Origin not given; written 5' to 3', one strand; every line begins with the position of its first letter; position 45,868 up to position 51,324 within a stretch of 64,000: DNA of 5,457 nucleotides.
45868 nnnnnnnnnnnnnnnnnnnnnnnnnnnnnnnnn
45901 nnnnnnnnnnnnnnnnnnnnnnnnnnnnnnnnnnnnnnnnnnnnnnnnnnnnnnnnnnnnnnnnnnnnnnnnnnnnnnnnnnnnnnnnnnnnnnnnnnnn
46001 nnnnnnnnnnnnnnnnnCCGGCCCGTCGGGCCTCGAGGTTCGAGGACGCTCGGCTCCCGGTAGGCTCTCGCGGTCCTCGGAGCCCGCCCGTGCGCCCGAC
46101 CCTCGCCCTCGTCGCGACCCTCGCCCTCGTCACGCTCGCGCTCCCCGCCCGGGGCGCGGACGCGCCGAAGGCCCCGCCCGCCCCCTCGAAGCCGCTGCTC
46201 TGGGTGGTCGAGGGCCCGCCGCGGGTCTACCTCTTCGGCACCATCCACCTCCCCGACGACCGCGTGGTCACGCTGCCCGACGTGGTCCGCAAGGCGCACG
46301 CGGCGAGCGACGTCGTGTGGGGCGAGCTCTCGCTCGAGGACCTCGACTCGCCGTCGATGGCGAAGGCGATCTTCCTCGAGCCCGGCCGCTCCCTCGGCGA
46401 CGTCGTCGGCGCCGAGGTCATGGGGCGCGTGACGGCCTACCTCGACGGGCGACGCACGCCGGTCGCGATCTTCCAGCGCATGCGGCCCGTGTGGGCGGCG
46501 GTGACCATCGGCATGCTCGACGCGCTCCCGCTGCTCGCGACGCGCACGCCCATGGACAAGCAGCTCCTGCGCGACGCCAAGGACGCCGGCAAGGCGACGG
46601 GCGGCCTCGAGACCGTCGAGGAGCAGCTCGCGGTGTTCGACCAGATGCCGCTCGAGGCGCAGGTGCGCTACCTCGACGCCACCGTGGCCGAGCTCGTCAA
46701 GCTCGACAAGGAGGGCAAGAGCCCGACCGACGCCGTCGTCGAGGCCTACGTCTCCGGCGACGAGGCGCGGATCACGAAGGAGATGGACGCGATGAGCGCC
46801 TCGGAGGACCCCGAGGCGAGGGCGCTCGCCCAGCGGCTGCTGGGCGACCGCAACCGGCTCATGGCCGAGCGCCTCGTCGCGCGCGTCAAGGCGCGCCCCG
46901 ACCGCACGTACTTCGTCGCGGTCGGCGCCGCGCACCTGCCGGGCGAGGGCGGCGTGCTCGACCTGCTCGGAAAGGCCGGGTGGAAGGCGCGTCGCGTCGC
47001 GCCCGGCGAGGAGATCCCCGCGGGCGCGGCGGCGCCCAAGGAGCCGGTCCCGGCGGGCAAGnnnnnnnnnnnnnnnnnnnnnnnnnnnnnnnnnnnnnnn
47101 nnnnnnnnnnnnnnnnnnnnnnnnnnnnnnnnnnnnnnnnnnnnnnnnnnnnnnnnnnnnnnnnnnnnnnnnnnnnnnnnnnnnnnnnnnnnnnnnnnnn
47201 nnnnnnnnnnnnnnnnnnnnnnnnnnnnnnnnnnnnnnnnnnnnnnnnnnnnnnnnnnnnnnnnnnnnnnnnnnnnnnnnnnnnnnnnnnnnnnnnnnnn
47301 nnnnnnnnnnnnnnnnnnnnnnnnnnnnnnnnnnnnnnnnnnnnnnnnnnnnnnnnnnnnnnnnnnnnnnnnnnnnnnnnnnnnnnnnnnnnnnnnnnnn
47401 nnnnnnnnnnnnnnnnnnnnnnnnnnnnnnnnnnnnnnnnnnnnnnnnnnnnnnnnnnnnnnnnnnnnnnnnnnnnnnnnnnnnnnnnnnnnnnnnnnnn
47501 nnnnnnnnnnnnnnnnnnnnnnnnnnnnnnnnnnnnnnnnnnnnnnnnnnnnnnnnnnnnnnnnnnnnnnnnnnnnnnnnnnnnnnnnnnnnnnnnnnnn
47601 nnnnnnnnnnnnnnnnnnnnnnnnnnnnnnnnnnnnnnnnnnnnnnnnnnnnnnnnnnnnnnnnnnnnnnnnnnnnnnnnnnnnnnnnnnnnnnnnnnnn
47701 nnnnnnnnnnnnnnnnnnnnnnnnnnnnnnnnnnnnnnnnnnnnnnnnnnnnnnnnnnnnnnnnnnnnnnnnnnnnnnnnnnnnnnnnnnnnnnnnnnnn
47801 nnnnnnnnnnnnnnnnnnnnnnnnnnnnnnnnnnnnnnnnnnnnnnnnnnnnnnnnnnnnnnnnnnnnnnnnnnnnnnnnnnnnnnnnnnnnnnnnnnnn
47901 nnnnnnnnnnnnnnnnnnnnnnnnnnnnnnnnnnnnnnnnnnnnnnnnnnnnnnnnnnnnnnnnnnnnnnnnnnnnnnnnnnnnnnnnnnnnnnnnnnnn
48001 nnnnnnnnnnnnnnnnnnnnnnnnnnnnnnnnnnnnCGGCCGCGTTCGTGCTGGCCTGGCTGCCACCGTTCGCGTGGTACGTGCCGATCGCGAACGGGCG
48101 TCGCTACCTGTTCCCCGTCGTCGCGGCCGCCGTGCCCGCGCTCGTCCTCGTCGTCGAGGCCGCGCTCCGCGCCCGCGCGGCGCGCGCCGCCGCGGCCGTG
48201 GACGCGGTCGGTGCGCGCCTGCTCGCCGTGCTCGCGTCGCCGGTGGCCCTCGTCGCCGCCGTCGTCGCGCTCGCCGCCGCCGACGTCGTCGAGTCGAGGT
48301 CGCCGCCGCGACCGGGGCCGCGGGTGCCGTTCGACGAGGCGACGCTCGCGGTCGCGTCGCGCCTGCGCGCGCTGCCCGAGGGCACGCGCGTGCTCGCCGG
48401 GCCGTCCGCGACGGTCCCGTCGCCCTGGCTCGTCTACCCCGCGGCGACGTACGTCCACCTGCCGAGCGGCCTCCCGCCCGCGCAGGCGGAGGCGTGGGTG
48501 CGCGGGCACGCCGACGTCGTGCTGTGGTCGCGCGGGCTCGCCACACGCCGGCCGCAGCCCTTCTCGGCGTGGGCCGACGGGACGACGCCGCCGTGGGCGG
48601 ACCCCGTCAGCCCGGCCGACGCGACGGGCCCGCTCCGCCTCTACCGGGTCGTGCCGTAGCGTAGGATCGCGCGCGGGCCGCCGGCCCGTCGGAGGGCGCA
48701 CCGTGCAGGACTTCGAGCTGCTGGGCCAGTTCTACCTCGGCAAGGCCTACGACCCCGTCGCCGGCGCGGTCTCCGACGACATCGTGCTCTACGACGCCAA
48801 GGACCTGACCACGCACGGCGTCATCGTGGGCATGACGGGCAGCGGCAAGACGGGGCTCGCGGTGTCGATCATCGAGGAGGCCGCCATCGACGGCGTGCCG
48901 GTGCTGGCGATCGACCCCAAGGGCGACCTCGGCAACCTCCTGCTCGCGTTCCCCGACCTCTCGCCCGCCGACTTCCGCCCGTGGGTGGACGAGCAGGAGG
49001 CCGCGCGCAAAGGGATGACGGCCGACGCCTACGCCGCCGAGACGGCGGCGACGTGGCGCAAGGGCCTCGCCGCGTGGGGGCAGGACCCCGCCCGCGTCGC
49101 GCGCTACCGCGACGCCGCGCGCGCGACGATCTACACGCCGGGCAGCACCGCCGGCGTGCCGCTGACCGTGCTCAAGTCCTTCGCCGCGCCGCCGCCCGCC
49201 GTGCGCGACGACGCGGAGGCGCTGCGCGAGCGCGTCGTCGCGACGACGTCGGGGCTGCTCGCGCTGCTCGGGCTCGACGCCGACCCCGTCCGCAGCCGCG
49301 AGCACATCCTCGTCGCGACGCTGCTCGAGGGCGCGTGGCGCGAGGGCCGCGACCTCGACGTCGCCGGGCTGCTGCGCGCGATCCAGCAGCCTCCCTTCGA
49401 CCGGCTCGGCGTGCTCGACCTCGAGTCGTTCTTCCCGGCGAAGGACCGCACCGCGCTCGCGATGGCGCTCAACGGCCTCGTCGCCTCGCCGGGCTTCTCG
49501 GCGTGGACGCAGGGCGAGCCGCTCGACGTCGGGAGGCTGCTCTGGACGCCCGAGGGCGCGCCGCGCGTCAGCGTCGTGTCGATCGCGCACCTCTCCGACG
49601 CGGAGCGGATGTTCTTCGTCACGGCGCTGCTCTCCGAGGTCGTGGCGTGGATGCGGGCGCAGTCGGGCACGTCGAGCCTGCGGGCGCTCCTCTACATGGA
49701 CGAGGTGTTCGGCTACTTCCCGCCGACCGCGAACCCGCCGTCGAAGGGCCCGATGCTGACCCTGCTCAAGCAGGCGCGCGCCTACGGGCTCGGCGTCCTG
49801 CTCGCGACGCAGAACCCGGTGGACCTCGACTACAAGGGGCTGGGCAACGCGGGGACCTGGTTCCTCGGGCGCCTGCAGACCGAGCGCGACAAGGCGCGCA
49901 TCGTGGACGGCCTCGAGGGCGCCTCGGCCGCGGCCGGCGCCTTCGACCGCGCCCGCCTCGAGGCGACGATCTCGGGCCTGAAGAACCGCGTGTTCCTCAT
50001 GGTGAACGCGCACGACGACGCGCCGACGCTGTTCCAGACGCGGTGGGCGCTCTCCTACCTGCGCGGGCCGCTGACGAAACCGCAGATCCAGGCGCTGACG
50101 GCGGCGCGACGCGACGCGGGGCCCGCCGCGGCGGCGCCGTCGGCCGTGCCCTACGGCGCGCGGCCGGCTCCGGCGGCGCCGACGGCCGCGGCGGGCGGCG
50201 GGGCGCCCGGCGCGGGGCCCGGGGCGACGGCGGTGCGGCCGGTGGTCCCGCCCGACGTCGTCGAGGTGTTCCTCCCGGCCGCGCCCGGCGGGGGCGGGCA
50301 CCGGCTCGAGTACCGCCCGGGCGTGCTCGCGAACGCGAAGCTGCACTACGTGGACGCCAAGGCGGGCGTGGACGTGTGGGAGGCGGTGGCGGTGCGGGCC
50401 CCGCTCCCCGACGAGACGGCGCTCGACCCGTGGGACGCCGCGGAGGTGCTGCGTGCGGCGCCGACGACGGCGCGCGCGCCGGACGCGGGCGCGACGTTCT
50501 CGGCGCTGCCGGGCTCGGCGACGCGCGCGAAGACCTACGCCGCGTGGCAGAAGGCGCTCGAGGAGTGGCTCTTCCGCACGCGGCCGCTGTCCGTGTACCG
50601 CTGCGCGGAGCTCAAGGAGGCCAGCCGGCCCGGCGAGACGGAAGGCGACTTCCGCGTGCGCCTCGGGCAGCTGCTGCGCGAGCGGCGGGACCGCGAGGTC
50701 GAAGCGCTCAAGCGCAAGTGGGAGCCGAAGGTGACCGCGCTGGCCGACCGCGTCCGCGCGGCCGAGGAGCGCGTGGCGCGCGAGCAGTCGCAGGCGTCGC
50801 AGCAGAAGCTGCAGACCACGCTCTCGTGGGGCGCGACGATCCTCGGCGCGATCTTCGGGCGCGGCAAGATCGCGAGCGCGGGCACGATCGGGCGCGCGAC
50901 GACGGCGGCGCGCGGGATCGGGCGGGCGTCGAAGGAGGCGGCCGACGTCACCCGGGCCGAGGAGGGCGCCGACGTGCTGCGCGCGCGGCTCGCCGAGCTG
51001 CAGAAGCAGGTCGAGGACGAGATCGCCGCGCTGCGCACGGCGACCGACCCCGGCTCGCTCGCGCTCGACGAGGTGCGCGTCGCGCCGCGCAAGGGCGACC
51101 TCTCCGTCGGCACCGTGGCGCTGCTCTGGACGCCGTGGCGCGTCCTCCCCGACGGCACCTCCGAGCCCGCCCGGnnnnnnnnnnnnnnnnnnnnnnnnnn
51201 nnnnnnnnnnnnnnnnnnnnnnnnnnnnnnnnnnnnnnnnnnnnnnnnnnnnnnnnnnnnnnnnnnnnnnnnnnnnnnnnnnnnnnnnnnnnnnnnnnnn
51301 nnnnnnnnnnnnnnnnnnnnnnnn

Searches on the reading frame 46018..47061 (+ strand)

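Call 48: search_protein_families(library=pfam, proteins=[window:46018-47061:+], max_evalue=0.00001)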
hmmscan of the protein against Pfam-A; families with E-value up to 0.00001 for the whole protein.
window:46018-47061:+ (348 aa): 1 family
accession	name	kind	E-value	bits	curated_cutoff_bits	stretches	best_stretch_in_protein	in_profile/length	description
PF01963.22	TraB_PrgY_gumN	-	2.8e-58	198.3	26.8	1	60-326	1-263/263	TraB/PrgY/gumN family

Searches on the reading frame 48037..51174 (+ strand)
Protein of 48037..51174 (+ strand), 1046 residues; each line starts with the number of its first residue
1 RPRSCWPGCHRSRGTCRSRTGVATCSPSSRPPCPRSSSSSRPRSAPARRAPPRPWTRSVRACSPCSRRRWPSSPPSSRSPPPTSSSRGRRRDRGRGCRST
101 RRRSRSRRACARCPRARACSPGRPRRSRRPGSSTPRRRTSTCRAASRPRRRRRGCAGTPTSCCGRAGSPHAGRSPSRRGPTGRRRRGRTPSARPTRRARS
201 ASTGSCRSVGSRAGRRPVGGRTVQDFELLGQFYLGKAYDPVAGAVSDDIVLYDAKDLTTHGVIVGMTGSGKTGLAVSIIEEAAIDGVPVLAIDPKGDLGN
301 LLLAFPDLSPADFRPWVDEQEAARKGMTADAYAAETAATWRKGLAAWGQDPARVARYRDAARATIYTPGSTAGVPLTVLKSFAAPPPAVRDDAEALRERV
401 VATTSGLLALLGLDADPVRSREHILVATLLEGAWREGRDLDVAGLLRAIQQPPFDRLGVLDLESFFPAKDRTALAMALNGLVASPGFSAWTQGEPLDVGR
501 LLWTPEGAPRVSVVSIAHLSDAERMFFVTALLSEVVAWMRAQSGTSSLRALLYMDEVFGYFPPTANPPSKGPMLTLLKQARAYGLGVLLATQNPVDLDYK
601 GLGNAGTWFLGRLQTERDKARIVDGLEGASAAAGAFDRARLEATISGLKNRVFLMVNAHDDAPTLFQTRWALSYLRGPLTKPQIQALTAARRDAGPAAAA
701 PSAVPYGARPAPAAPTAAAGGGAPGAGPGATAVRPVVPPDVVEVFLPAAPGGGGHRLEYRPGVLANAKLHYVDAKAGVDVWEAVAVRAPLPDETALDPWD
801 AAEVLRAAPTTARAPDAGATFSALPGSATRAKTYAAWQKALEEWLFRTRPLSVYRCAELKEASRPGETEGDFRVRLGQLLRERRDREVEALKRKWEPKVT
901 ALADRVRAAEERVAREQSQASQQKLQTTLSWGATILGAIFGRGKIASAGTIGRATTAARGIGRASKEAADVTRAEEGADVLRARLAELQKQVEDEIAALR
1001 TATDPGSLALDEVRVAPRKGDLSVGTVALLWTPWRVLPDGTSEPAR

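Call 48: search_protein_families(library=pfam, proteins=[window:48037-51174:+], max_evalue=0.00001)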
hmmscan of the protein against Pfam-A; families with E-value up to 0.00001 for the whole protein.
window:48037-51174:+ (1046 aa): 2 families
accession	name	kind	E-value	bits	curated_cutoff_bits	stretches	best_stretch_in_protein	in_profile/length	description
PF05872.18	HerA_C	-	6.7e-08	32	22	0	257-300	20-63/502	Helicase HerA-like C-terminal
PF01935.23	DUF87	-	1.9e-07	31.8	23.2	1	253-302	17-68/220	Helicase HerA, central domain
